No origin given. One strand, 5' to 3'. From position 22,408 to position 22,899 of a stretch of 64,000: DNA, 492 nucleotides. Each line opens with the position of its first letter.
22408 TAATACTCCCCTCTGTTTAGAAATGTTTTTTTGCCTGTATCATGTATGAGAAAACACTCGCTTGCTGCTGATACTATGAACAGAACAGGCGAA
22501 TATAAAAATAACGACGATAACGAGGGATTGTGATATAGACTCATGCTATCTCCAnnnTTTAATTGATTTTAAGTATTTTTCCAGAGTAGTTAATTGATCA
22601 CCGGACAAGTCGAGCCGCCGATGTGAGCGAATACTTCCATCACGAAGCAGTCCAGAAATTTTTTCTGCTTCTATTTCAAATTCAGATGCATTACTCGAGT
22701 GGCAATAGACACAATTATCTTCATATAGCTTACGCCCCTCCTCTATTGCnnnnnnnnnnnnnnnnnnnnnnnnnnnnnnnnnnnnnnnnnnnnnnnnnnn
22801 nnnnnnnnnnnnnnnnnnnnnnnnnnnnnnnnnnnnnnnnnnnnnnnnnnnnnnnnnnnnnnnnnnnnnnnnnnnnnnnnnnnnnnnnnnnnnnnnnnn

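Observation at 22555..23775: Orphan Tat-exported [NiFe]-hydrogenase small-subunit homolog fused to a cytochrome c-like CxxCH domain, with no large subunit in the neighbourhood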

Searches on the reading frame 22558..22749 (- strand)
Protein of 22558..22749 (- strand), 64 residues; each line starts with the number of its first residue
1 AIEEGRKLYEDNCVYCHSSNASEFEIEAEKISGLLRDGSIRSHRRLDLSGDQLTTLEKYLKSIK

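Call 29: search_solved_structures(query=A3, max_evalue=10, show_alignments=3)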
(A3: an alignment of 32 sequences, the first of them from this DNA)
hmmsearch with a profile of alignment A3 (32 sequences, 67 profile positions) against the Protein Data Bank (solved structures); distinct sequences matched with E-value up to 10: 290 (the best 60 are shown).
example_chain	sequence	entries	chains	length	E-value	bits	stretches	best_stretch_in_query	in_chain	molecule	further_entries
6xkx_p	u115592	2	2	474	2.1e-09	39.9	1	2-22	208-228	Cbb3-type cytochrome c oxidase subunit CcoP,Cytochrome c-type cyt cy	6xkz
6xkw_p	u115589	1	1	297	2.8e-07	33.2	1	2-22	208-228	Cbb3-type cytochrome c oxidase subunit CcoP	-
9wcx_U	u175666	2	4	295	4.7e-07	32.4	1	3-20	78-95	Cytochrome bc1 complex cytochrome c subunit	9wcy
7rh5_O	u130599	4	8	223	6e-07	32.1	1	4-21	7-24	Cytochrome bc1 complex cytochrome c subunit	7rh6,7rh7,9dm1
6hwh_M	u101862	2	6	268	1.2e-06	31.1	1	3-21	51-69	Cytochrome bc1 complex cytochrome c subunit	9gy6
8ovc_O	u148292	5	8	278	1.4e-06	30.9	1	3-21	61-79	Cytochrome bc1 complex cytochrome c subunit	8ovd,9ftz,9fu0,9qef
6adq_C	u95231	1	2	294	1.7e-06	30.6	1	3-21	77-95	Cytochrome bc1 complex cytochrome c subunit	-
8smr_G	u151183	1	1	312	6.6e-06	28.8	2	2-21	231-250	Cbb3-type cytochrome c oxidase subunit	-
8snh_G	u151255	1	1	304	5.3e-05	25.9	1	2-21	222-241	Cbb3-type cytochrome c oxidase subunit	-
7e1v_O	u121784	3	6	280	0.00011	24.9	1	3-20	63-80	Cytochrome bc1 complex cytochrome c subunit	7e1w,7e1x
8hcr_C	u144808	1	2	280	0.00011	24.9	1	3-20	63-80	Cytochrome bc1 complex cytochrome c subunit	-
3mk7_C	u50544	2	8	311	0.00011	24.8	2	3-20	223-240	Cytochrome c oxidase, cbb3-type, subunit P | Cbb3-type cytochrome c oxidase subunit CcoP1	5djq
9g83_v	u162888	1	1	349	0.00015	24.4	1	3-21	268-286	Cbb3-type cytochrome c oxidase subunit CcoP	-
7q21_C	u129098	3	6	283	0.00019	24.1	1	2-21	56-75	Cytochrome bc1 complex cytochrome c subunit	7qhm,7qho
8qk0_A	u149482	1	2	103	0.00044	22.9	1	3-62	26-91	Lipoprotein cytochrome c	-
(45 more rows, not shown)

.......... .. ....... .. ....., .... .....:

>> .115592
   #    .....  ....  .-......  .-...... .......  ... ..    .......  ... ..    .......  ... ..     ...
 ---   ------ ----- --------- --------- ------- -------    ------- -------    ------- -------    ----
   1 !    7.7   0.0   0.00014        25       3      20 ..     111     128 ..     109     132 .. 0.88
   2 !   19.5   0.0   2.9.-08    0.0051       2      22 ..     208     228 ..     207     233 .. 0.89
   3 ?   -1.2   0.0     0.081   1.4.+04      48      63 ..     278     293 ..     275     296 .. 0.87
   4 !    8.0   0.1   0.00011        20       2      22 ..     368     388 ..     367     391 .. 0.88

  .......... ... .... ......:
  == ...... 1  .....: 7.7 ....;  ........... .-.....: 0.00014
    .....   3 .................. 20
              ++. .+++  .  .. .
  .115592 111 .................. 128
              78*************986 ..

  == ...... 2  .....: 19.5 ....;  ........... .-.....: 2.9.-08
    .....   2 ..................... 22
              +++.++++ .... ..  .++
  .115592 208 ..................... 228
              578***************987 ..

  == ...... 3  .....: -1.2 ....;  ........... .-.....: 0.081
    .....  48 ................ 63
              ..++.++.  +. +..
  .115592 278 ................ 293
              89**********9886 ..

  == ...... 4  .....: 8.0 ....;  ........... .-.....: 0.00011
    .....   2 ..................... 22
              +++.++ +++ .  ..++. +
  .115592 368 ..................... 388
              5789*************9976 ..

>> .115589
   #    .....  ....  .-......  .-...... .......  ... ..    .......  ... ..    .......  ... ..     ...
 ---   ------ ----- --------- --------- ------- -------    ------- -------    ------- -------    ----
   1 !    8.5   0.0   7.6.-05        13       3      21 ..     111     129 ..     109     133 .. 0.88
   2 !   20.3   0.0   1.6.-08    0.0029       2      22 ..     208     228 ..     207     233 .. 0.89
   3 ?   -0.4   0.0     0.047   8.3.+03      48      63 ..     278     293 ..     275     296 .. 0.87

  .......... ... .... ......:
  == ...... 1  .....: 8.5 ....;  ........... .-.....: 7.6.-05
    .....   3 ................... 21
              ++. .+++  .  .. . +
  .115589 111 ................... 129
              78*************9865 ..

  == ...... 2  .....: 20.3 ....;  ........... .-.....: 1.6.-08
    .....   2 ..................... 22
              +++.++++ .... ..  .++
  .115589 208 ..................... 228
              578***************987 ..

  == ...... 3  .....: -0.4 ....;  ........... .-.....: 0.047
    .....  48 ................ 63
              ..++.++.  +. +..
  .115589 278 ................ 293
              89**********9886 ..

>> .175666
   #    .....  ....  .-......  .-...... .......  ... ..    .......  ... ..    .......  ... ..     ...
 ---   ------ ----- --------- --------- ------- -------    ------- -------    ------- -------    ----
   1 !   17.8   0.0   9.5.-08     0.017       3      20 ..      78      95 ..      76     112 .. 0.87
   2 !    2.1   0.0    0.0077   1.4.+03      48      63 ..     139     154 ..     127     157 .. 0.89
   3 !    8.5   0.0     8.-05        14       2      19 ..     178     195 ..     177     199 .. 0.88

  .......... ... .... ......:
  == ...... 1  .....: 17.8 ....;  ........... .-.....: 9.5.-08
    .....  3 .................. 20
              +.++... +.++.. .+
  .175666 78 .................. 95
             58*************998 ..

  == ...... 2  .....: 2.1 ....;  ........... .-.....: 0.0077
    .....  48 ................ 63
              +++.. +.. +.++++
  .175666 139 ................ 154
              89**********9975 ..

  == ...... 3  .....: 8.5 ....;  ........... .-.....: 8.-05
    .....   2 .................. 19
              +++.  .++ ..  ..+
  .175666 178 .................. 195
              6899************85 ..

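Call 32: find_related_loci(query=A4, collection=metagenome_contigs, flank=10000)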
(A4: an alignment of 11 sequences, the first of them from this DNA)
Query A4 (64 aa) in metagenome_contigs; peptide patterns used: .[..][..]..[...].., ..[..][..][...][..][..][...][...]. (x = any residue, [..] = any of these).
144 stretches matched a pattern; 17 encode a relative of the query (tblastn E <= 1e-3); 17 distinct loci.
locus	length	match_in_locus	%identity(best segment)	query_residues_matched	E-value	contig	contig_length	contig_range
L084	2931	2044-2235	64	1-64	4e-26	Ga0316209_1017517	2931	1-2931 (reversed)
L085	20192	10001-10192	61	1-64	8e-26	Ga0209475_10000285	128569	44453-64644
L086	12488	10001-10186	69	3-64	8e-26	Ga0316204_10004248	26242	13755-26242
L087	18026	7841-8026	60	1-62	4e-23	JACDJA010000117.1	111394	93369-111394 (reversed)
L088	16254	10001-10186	56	1-62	2e-20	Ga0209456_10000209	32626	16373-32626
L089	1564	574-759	56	1-62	2e-20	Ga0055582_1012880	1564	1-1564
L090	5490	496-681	55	1-62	6e-20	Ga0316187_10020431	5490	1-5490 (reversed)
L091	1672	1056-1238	54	2-62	6e-19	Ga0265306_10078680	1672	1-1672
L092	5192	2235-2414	45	5-64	3e-16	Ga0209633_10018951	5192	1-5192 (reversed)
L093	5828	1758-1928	46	5-61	3e-16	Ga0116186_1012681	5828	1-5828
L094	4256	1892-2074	38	4-64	1e-14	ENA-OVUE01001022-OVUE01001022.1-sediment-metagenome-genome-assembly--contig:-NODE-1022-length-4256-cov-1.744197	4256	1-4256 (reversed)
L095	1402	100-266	71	1-64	2e-13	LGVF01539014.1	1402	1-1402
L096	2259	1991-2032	86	5-18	8e-6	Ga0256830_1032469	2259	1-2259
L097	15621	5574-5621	56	2-17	6e-5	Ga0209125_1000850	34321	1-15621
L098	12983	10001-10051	53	4-20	7e-5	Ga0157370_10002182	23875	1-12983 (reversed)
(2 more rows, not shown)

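Call 60: predict_structure(alignment_id=A3)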
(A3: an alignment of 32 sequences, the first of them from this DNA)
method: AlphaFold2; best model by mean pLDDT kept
length: 64 residues; sequences in the alignment: 32
mean_pLDDT: 93.5   pTM: 0.79
mean pLDDT of the five models: 93.5, 91.4, 90.4, 90.0, 88.4
residues with pLDDT >= 90: 57; 70-90: 7; 50-70: 0; < 50: 0
segments of 3 or more residues with pLDDT < 50: none
pLDDT, mean of each block of 10 residues (from residue 1): 96 94 91 91 92 97 92
secondary structure, 60 per line:
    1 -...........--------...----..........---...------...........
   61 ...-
elements in order: H2-12 H28-37 H50-63

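Call 63: fold_search(model_id=the predicted structure, library=pdb)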
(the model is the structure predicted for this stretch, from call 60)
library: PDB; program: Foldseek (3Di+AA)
matches with E <= 10: 26; with E <= 0.001: 0
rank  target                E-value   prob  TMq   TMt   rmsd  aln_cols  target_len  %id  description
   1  8qj6                  1.7e-01  0.98  0.63  0.63   3.2        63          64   21  Crystal structure of cytochrome domain 1 from PgcA (released 2024-11-06)
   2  8qjg_D                2.5e-01  0.98  0.68  0.68   2.9        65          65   20  Crystal structure of cytochrome domain 2 from PgcA (released 2024-11-06)
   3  8qjg_F                3.2e-01  0.98  0.68  0.68   2.6        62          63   19  Crystal structure of cytochrome domain 2 from PgcA (released 2024-11-06)
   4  8qjg_C                5.1e-01  0.95  0.67  0.67   2.6        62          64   19  Crystal structure of cytochrome domain 2 from PgcA (released 2024-11-06)
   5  8qjg_A                5.1e-01  0.93  0.67  0.65   2.8        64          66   19  Crystal structure of cytochrome domain 2 from PgcA (released 2024-11-06)
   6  4j20_A                1.3e+00  0.41  0.52  0.41   5.1        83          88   14  X-ray structure of the cytochrome c-554 from chlorobaculum tepidum (released 2013-10-02)
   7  4pw9_B                2.0e+00  0.66  0.71  0.57   3.1        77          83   17  Crystal structure of the electron-transfer complex formed between a sulfite dehydrogenase and a c-type cytochrome from (released 2015-06-03)
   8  2blf_B                3.7e+00  0.28  0.60  0.51   3.6        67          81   16  Sulfite dehydrogenase from Starkeya Novella (released 2005-04-28)
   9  6j8n_B                3.7e+00  0.06  0.27  0.12   9.1        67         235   13  Crystal structure of SVBP-VASH1 complex, mutation C169A of VASH1 (released 2019-06-19)
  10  1h9y_B                4.5e+00  0.11  0.48  0.08   6.2        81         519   17  Cytochrome cd1 Nitrite Reductase, reduced form complexed to CN (released 2001-08-09)
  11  2ee5_MODEL_1_A        4.5e+00  0.06  0.31  0.14   7.3        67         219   13  Solution structure of the N-teruminus extended RhoGAP domain from human Rho GTPase activating protein 5 varian (released 2007-08-21)
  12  4h88_A                4.5e+00  0.05  0.29  0.20   8.1        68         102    9  Structure of POM1 FAB fragment complexed with mouse PrPc Fragment 120-230 (released 2013-07-31)
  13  1z8u_A                4.5e+00  0.03  0.26  0.21   8.5        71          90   13  Crystal structure of oxidized alpha hemoglobin bound to AHSP (released 2005-06-14)
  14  1qlx                  5.3e+00  0.08  0.39  0.28   8.3        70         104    4  Human prion protein (released 1999-12-16)
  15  6e8r_A                6.0e+00  0.03  0.31  0.16  17.0        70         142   17  Structure of the SNX32 PX domain in complex with Chlamydial protein IncE in space group I121 (released 2018-09-26)
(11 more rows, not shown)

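Call 79: find_homologous_proteins(query=L092:70-891:+)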
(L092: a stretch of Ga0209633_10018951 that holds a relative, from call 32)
Query L092:70-891:+ (274 aa): 4860 proteins with E <= 0.001 among 5348 candidates; the best 120 are listed.
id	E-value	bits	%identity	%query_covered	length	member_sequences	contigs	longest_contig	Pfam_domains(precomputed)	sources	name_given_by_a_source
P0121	4.0e-161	553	85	100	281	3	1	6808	PF00374.25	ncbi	-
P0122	1.2e-154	532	82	100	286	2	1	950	PF00374.25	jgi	jgi:hydrogenase large subunit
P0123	2.2e-154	531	81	100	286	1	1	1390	PF00374.25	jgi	jgi:hydrogenase large subunit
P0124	3.0e-154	531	82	100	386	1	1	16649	PF00374.25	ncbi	ncbi:MAG: nickel-dependent hydrogenase large subunit, partial [Chromatiales bacterium]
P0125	1.7e-153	528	80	100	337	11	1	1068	PF00374.25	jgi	jgi:hydrogenase large subunit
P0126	3.4e-152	524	81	100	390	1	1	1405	PF00374.25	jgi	-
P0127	1.2e-150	519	79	100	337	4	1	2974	PF00374.25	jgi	jgi:hydrogenase large subunit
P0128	1.3e-150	519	79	100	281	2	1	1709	PF00374.25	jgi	jgi:hydrogenase large subunit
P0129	6.0e-150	516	79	100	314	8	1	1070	PF00374.25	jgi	jgi:hydrogenase large subunit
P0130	9.4e-150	516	80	100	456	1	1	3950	PF00374.25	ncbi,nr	ncbi:MAG: nickel-dependent hydrogenase large subunit, partial [Gammaproteobacteria bacterium]|nr:nic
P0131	5.3e-149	513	78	100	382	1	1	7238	PF00374.25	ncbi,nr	ncbi:MAG: nickel-dependent hydrogenase large subunit, partial [Sulfurimicrobium sp.]|nr:nickel-depen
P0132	5.5e-149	513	78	100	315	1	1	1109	PF00374.25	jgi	jgi:hydrogenase large subunit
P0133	8.2e-149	513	77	100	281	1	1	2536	PF00374.25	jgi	jgi:hydrogenase large subunit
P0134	3.4e-148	511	79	98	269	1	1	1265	PF00374.25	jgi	jgi:hydrogenase large subunit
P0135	4.7e-148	510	79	100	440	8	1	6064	PF00374.25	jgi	jgi:hydrogenase large subunit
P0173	2.8e-142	491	75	100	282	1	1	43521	PF00374.25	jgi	jgi:hydrogenase large subunit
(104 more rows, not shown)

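Call 80: find_encoding_contigs(protein=P0121, flank=10000, max_places=2)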
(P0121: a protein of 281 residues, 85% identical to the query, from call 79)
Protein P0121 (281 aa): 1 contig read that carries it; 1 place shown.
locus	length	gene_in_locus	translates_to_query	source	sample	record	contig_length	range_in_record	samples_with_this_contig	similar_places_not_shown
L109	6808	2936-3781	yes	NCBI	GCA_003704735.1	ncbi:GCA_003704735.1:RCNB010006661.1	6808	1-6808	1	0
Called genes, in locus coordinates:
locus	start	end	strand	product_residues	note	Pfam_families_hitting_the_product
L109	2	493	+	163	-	?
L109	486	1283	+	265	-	PF02548:Pantoate_transf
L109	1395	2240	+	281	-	PF02569:Pantoate_ligase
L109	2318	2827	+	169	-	PF00374:NiFeSe_Hases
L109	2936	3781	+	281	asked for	PF00374:NiFeSe_Hases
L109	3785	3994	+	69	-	-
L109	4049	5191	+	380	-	PF00364:Biotin_lipoyl (faint), PF25917:BSH_RND (weak), PF25973:BSH_CzcB (weak), PF25984:BSH_YknX (faint)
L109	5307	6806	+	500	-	?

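Call 81: find_encoding_contigs(protein=P0173, flank=10000, max_places=2)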
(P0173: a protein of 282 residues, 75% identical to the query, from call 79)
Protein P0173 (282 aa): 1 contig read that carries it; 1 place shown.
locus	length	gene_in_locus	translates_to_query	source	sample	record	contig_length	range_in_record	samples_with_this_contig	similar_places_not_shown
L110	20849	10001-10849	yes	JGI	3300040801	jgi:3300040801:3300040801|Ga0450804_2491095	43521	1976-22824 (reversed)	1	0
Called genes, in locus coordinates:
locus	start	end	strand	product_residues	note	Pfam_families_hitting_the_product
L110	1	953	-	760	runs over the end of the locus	PF00708:Acylphosphatase, PF07503:zf-HYPF, PF01300:Sua5_yciO_yrdC, PF17788:HypF_C, PF22521:HypF_C_2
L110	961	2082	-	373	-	PF01924:HypD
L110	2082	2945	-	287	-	PF02492:cobW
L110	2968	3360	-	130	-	PF01155:HypA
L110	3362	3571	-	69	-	PF01455:HupF_HypC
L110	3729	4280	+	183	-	PF01750:HycI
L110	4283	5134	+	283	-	PF00582:Usp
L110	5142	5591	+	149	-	PF04809:HupH_C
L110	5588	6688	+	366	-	PF01058:Oxidored_q6, PF14720:NiFe_hyd_SSU_C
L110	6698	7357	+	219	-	-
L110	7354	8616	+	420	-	PF13237:Fer4_10 (faint), PF00037:Fer4 (faint), PF12837:Fer4_6 (faint), PF12838:Fer4_7 (weak), PF13183:Fer4_8, PF13534:Fer4_17, PF02754:CCG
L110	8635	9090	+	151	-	-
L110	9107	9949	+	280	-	PF27537:HoxH (weak), PF00374:NiFeSe_Hases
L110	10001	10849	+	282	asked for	PF00374:NiFeSe_Hases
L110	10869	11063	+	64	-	-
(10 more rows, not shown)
